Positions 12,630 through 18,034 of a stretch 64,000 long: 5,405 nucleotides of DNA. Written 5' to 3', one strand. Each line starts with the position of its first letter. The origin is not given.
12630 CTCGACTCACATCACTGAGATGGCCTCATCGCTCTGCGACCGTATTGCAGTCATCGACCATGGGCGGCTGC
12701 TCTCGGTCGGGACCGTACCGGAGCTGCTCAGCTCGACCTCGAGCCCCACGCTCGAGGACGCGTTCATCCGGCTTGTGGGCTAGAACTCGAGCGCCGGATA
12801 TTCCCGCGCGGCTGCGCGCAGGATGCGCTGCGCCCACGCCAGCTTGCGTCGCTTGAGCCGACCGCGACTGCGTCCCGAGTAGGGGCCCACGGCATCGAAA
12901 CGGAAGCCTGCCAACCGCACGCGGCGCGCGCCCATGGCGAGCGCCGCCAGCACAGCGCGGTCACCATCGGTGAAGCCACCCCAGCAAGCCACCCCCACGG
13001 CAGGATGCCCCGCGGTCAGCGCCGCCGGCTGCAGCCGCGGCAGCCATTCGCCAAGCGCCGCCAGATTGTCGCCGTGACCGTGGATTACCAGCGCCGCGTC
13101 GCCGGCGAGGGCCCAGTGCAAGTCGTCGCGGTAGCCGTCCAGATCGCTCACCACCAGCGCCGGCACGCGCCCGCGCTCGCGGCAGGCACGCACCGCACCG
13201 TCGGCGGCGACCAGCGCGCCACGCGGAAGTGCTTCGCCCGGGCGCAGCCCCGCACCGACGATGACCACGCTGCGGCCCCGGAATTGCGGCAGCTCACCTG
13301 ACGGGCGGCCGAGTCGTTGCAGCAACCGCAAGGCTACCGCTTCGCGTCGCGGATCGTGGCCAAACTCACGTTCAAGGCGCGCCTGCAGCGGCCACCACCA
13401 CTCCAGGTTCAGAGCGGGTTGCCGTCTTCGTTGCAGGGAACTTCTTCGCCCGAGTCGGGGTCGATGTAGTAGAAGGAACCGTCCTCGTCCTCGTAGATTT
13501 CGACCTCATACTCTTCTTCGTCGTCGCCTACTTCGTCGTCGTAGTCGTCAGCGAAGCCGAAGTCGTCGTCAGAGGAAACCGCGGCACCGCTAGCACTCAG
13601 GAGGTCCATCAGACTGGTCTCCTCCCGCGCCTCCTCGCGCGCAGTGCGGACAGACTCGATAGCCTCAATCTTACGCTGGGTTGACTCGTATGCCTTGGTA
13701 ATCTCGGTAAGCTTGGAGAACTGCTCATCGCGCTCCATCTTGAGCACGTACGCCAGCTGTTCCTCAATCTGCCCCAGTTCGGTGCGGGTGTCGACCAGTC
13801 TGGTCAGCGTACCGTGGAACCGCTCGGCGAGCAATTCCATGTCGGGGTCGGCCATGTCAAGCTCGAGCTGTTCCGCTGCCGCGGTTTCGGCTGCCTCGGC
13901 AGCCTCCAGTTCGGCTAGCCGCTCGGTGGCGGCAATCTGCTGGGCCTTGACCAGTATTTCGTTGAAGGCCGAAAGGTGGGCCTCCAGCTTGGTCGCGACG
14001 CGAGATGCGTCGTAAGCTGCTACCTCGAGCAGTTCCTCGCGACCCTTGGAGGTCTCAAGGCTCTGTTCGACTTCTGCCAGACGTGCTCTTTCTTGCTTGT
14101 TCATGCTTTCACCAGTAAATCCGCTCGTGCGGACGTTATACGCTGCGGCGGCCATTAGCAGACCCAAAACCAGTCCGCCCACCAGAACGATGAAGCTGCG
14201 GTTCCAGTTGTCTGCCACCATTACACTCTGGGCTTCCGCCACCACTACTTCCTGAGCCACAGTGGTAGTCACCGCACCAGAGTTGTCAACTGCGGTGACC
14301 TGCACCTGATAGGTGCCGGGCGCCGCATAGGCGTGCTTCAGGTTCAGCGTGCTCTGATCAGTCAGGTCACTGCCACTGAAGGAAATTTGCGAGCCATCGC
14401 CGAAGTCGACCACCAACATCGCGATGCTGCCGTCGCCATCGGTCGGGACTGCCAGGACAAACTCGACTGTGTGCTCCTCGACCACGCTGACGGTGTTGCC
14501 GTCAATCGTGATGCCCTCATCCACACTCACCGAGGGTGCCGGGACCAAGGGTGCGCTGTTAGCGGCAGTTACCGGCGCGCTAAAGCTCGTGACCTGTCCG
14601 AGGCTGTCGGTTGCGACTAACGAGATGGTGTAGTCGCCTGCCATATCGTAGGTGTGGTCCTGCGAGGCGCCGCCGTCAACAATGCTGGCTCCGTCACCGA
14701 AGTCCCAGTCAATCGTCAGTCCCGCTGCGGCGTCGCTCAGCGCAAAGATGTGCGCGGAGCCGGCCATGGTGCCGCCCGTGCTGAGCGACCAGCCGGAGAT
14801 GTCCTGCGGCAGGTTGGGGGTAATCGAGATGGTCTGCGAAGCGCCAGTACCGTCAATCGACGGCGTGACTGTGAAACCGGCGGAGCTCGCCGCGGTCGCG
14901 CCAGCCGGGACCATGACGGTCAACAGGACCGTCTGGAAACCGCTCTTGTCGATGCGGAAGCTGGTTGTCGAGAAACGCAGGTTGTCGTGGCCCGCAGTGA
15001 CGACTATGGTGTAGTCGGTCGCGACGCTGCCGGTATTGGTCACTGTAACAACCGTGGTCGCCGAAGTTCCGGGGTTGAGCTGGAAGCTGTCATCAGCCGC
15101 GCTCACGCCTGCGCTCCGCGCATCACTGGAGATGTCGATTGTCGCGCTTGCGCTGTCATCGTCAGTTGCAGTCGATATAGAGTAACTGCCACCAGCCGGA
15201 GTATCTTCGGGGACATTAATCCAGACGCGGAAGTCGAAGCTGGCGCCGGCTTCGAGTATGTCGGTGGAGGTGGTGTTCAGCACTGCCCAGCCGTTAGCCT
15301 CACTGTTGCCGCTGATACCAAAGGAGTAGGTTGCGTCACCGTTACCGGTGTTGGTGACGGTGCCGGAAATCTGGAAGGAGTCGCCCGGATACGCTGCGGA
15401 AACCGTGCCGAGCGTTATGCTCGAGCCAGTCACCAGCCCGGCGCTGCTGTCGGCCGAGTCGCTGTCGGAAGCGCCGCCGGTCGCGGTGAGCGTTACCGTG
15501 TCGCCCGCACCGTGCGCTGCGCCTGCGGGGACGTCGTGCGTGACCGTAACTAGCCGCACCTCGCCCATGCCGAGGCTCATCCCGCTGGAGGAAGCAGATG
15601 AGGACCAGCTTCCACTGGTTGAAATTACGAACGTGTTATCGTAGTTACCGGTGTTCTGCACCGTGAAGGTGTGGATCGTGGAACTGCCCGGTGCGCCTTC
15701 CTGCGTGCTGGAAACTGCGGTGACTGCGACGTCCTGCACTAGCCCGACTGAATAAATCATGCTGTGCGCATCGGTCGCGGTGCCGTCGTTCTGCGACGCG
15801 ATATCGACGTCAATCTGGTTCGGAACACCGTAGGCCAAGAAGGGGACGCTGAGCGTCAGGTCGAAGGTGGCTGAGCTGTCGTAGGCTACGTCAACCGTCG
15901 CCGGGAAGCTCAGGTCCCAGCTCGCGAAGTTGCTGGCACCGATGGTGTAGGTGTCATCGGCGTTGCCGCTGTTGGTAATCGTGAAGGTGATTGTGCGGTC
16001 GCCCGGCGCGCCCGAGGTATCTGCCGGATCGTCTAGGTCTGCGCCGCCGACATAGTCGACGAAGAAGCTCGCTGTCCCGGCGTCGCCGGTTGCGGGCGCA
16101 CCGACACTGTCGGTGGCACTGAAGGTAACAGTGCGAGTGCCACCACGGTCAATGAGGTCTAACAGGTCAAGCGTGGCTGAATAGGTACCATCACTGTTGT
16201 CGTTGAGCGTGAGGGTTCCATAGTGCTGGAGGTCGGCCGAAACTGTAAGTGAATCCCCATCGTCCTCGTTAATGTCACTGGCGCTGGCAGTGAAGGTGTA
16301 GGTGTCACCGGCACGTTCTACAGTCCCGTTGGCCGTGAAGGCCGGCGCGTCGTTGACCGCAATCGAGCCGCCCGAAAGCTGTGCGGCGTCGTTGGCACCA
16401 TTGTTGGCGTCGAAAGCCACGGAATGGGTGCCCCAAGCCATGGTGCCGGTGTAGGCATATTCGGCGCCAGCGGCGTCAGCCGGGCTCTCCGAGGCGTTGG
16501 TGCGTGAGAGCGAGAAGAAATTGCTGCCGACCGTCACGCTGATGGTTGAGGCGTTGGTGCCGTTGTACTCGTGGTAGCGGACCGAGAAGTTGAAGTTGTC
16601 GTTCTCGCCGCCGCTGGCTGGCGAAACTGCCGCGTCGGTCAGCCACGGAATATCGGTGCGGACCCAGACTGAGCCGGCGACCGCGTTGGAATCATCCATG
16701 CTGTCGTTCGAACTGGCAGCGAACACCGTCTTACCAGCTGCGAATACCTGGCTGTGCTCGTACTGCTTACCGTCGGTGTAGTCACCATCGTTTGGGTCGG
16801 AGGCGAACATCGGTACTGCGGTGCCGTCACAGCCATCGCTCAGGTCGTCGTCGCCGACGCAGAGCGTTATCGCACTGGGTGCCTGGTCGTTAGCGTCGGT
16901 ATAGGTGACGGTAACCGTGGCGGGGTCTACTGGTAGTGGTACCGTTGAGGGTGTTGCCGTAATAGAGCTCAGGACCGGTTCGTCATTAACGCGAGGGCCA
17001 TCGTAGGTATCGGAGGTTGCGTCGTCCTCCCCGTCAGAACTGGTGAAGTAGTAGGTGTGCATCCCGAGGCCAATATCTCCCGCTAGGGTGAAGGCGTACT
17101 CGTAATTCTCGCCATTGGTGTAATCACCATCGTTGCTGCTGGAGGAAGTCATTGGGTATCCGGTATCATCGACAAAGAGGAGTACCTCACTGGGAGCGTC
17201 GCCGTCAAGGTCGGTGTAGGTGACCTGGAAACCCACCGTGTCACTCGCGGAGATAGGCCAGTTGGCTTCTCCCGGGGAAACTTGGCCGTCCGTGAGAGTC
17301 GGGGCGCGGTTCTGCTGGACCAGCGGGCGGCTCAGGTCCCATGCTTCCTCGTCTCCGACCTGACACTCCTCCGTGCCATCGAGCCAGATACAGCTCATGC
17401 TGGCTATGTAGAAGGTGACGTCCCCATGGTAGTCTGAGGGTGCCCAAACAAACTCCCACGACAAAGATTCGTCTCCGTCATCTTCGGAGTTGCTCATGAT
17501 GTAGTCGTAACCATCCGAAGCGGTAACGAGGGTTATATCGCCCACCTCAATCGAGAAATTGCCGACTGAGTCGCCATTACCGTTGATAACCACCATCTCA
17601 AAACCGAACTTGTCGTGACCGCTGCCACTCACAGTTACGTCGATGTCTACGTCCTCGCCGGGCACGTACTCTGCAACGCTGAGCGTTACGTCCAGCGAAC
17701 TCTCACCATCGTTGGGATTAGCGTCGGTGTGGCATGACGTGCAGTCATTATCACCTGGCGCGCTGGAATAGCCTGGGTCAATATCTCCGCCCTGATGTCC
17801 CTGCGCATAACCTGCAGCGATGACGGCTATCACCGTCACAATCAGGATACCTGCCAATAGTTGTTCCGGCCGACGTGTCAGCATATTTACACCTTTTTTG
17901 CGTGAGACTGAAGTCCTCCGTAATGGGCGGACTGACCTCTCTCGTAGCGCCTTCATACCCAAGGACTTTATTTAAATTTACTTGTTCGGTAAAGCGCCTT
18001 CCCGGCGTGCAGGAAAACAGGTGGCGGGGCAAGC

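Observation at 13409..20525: Surface-protein cluster: giant PKD protein with cytoplasmic coiled-coil/poly-acidic tail, PQQ-propeller/TPR protein and PKD lipoprotein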

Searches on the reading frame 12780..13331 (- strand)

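Call 56: search_protein_families(library=pfam, proteins=[window:12780-13331:-], max_evalue=0.001)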
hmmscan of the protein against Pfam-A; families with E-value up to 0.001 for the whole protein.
window:12780-13331:- (183 aa): 1 family
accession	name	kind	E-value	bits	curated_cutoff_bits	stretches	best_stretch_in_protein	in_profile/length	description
PF01973.23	MptE-like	-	3.5e-09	37.1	34.6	1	39-143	52-164/171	6-hydroxymethylpterin diphosphokinase MptE-like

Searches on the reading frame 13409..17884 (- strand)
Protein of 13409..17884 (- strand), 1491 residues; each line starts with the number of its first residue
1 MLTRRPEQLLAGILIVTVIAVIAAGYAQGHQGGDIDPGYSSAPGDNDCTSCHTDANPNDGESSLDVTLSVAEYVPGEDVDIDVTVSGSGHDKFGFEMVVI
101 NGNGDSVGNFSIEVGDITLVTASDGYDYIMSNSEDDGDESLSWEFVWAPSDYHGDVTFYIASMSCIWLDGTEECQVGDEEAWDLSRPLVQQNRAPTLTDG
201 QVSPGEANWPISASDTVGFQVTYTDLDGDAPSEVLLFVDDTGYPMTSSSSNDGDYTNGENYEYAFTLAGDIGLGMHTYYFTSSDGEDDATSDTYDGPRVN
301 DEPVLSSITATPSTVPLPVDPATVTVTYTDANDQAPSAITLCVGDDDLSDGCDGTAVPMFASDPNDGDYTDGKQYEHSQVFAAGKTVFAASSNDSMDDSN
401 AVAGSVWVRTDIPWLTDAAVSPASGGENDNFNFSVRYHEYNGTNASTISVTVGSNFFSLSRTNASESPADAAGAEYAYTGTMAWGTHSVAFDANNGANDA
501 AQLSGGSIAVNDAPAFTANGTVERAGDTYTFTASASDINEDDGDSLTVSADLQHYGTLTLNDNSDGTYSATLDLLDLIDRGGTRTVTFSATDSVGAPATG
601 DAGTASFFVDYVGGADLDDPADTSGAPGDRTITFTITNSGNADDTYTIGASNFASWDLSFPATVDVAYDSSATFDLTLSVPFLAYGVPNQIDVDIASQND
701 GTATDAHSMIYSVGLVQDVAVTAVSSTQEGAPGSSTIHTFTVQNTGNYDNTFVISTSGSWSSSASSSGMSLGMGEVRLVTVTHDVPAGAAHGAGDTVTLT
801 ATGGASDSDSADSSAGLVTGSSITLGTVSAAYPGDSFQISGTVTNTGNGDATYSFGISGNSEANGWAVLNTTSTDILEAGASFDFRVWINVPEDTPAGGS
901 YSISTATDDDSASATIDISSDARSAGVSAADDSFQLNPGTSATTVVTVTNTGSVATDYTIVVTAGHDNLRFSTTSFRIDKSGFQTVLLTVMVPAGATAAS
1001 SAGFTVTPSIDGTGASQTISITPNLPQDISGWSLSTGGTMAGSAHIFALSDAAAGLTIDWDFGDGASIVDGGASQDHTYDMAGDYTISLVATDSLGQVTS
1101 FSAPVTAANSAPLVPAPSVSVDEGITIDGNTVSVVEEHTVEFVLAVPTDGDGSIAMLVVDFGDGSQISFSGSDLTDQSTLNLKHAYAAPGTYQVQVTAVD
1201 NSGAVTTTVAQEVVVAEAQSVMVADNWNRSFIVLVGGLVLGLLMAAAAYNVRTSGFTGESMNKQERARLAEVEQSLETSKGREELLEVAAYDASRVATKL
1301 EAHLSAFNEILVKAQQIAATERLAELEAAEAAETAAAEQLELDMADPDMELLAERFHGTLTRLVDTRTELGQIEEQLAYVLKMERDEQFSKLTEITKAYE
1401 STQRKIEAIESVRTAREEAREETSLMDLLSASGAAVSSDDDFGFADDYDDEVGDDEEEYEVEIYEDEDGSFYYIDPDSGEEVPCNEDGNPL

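Call 3: search_protein_families(library=pfam, proteins=[window:13409-17884:-], max_evalue=0.01)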
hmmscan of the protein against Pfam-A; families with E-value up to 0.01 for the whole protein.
window:13409-17884:- (1491 aa): 8 families
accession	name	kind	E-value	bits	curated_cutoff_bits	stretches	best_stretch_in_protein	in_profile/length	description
PF00801.26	PKD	-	1.1e-17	64.2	23.5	2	1124-1212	1-79/80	PKD domain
PF18911.6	PKD_4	-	1.9e-17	63.6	27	2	1131-1214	11-84/85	PKD domain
PF23619.1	Ig_VWA7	-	6.5e-13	49.3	27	2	724-809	6-92/104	VWA7 Ig-like domain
PF11614.14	FixG_C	-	6e-11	43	25.6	0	633-696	36-102/119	IG-like fold at C-terminal of FixG, putative oxidoreductase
PF17963.7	Big_9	-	8.2e-05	23.9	23.6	1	511-600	1-84/89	Bacterial Ig domain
PF22544.2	HYDIN_VesB_CFA65-like_Ig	-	0.00019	22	25.5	0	733-784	18-71/100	HYDIN/CFA65/VesB-like, Ig-like domain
PF03413.25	PepSY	-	0.0023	18.6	24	0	1448-1481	24-56/60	Peptidase propeptide and YPEB domain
PF23623.1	GBD_IRG7_N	-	0.0024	18.5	27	1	1131-1210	15-92/95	IRG7 N-terminal galactose binding domain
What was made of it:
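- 14795..17287 (-): Variable array of Ig-like domains (about aa 200-1030): Big_9, Ig_VWA7, FixG_C and CARDB-like. Call 3.
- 14240..14794 (-): Two membrane-proximal PKD domains (about aa 1031-1215). PF00801 and PF18911, two stretches each (call 3).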

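Call 4: search_protein_families(library=ncbifam, proteins=[window:13409-17884:-], max_evalue=0.01)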
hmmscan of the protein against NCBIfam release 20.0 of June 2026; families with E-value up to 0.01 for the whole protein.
window:13409-17884:- (1491 aa): 4 families
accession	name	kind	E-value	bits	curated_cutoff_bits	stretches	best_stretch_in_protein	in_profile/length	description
NF041895.1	choice_anch_V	domain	3.7e-17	62.8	42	1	21-165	3-133/150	choice-of-anchor V domain-containing protein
NF041740.1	choice_anch_T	equivalog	1.2e-12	47.5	70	2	616-711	149-254/259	choice-of-anchor T family protein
NF058578.1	CPR_pilus_PamR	equivalog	1.4e-10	40.5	300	2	1157-1206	183-230/297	pilus system RbmA-like protein PamR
NF033506.0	PACE-CTERM-PROT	exception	1.5e-10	40.4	110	2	814-926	478-589/627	putative S-layer protein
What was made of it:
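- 13409..17884 (-): Giant type-I membrane protein, 1,491 aa (the stop codon is 13409-13411). Domain hits in calls 3 and 4.
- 17390..17824 (-): choice-of-anchor-V domain (aa 21-165), containing the motif CTSCH. NF041895 scores 62.8 bits against a cut-off of 42 (call 4).
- On choice-of-anchor V (NF041895): 62.8 bits against 42, aa 21-165 (call 4).
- The Ig arrays weakly resemble a putative S-layer family (NF033506, 40 bits against a cut-off of 110; call 4).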

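Call 7: find_encoding_contigs(protein=window:13409-17884:-, flank=10000, max_places=6)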
Protein window:13409-17884:- (1491 aa): 16 contigs read that carry it; 6 places shown.
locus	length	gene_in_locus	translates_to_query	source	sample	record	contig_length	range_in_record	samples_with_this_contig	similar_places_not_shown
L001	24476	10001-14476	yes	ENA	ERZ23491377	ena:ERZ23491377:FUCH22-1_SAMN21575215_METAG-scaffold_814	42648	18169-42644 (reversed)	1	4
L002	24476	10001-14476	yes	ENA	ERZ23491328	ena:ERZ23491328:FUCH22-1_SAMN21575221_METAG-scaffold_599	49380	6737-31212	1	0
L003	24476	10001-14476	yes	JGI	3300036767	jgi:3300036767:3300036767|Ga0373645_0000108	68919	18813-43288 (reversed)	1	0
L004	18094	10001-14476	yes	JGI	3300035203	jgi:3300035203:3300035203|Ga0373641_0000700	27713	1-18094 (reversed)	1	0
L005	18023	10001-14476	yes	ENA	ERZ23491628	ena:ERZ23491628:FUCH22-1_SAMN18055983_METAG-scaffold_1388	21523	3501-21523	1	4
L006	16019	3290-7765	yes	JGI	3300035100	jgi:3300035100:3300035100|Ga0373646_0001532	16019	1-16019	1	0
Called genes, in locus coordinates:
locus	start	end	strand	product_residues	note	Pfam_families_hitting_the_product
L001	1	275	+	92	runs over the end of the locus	?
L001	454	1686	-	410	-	PF13367:PrsW-protease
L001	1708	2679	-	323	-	PF01368:DHH, PF02272:DHHA1 (weak)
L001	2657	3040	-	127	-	-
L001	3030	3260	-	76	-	PF09341:Pcc1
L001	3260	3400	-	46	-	-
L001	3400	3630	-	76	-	PF01780:Ribosomal_L37ae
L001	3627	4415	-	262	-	PF01138:RNase_PH, PF03725:RNase_PH_C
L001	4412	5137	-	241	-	PF01138:RNase_PH, PF03725:RNase_PH_C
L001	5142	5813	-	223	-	PF21266:S1_RRP4 (faint), PF00013:KH_1, PF15985:KH_6 (faint)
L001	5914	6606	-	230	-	PF01172:SBDS_N, PF09377:SBDS_domain_II, PF20268:SBDS_C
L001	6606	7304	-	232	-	PF10584:Proteasome_A_N, PF00227:Proteasome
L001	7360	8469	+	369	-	PF00801:PKD, PF18911:PKD_4, PF00801:PKD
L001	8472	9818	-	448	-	PF00400:WD40 (faint), PF13360:PQQ_2, PF23381:Beta-prop_IFT122_1st, PF23414:Beta-prop_EML_2 (faint), PF13570:Beta-prop_ACSF4, PF13360:PQQ_2 (weak), PF13570:Beta-prop_ACSF4 (weak), PF13428:TPR_14 (weak), +3 more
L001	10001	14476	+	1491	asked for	PF23619:Ig_VWA7 (faint), PF11614:FixG_C (faint), PF00801:PKD, PF18911:PKD_4, PF00801:PKD, PF18911:PKD_4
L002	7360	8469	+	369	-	PF00801:PKD, PF18911:PKD_4, PF00801:PKD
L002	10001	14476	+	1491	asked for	PF23619:Ig_VWA7 (faint), PF11614:FixG_C (faint), PF00801:PKD, PF18911:PKD_4, PF00801:PKD, PF18911:PKD_4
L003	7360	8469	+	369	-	PF00801:PKD, PF18911:PKD_4, PF00801:PKD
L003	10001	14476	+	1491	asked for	PF23619:Ig_VWA7 (faint), PF11614:FixG_C (faint), PF00801:PKD, PF18911:PKD_4, PF00801:PKD, PF18911:PKD_4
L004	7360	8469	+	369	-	PF00801:PKD, PF18911:PKD_4, PF00801:PKD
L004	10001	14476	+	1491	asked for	PF23619:Ig_VWA7 (faint), PF11614:FixG_C (faint), PF00801:PKD, PF18911:PKD_4, PF00801:PKD, PF18911:PKD_4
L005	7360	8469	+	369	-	PF00801:PKD, PF18911:PKD_4, PF00801:PKD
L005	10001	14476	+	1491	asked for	PF23619:Ig_VWA7 (faint), PF11614:FixG_C (faint), PF00801:PKD, PF18911:PKD_4, PF00801:PKD, PF18911:PKD_4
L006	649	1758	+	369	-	PF00801:PKD, PF18911:PKD_4, PF00801:PKD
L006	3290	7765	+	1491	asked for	PF23619:Ig_VWA7 (faint), PF11614:FixG_C (faint), PF00801:PKD, PF18911:PKD_4, PF00801:PKD, PF18911:PKD_4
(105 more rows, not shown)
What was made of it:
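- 13409..17884 (-): The exact protein is on 16 contigs (call 7).
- Checked: The identical protein is called on 16 independent metagenome contigs (call 7).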

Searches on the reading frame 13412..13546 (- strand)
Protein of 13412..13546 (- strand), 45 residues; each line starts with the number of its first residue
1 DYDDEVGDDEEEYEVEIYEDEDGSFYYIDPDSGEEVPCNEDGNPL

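Call 55: search_solved_structures(query=A2, max_evalue=10, show_alignments=2)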
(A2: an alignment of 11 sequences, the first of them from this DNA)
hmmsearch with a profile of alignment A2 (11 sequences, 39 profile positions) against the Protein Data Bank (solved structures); distinct sequences matched with E-value up to 10: 8.
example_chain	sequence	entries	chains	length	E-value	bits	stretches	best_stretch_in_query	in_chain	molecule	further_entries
4x9b_A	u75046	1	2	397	0.65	12.8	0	22-36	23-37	Down syndrome cell adhesion molecule, isoform 4.44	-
4xb7_A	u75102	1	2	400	0.65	12.8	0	22-36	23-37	Down syndrome cell adhesion molecule, isoform 4.4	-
2k7i_A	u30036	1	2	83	1.8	11.4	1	4-16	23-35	UPF0339 protein Atu0232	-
6jyx_A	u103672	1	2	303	2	11.3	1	13-26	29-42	Choline binding protein J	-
7pl2_A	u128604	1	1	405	2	11.3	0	12-22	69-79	Putative endo-beta-N-acetylglucosaminidase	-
3klk_A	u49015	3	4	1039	4.7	10.1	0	13-24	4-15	Glucansucrase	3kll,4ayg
3hz3_A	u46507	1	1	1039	4.7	10.1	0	13-24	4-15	Glucansucrase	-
1hcx_A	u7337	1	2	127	9.3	9.1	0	13-21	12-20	MAJOR AUTOLYSIN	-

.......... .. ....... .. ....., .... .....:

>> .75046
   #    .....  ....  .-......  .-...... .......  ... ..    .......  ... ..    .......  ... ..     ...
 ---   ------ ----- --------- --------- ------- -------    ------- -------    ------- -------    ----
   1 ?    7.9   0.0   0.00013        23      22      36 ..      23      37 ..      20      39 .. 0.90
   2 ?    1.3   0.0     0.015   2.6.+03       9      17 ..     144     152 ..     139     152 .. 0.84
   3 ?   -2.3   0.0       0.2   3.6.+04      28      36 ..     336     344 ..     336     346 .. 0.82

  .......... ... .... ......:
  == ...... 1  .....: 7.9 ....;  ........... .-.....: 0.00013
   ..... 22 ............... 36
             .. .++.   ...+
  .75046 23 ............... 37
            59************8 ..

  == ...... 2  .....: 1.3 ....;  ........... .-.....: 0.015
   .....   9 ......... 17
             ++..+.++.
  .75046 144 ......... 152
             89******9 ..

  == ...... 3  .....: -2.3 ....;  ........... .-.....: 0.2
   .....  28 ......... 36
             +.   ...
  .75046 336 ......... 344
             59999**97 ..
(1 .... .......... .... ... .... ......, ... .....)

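Call 73: find_homologous_proteins(query=A5, max_evalue=0.01)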
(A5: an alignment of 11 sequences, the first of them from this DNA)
Query A5 (11 sequences) (45 aa, profile of the alignment): 22 proteins with E <= 0.01 among 7015 candidates.
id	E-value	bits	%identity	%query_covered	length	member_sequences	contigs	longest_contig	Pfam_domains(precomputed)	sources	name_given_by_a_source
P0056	8.2e-18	81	83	91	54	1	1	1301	-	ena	-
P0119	6.4e-17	78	88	53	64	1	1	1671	-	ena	-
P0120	1.4e-16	77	91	71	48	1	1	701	-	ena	-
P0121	4.1e-16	76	85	89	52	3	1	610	-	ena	-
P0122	4.2e-16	76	97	64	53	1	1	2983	-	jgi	-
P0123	8.9e-16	75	84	82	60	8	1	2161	-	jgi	jgi:hypothetical protein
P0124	9.8e-16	75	55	67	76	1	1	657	-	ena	-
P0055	1.1e-15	74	89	82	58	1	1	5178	-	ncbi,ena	-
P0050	2.1e-15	74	97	64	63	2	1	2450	-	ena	-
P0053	2.9e-15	73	91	76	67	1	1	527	-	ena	-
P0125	4.4e-15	73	87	69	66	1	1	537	-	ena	-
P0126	5.9e-15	72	83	89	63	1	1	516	-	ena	-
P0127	8.2e-15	72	100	100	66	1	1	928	-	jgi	jgi:hypothetical protein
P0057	1.1e-14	71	93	64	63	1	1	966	-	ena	-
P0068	1.1e-14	71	79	64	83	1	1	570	-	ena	-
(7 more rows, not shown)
